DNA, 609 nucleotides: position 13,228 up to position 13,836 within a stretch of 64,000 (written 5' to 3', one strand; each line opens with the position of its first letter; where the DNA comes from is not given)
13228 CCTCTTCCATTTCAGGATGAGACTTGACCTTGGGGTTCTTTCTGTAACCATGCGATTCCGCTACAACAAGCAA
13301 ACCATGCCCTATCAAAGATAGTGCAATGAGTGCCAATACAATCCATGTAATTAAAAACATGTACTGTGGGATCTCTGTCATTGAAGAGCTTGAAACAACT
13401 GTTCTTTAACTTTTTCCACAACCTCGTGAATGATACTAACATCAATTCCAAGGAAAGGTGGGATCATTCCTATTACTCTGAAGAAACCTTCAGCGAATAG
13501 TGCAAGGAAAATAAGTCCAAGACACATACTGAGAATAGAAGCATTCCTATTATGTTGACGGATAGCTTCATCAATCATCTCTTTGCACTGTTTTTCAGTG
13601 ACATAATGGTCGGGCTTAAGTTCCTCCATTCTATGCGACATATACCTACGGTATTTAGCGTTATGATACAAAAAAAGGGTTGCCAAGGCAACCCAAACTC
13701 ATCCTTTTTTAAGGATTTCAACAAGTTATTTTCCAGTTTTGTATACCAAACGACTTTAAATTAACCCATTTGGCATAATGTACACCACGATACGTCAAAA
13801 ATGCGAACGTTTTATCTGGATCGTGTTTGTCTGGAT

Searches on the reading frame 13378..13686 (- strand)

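Call 77: search_protein_families(library=pfam, proteins=[window:13378-13686:-], max_evalue=0.1)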
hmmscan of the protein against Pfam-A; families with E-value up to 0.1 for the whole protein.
window:13378-13686:- (102 aa): 2 families
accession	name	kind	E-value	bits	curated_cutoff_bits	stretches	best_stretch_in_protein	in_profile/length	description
PF19762.4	DUF6249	-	0.0084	16.5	33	1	23-85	37-98/104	Domain of unknown function (DUF6249)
PF15188.11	CCDC-167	-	0.083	13.6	27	0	13-62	37-81/84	Coiled-coil domain-containing protein 167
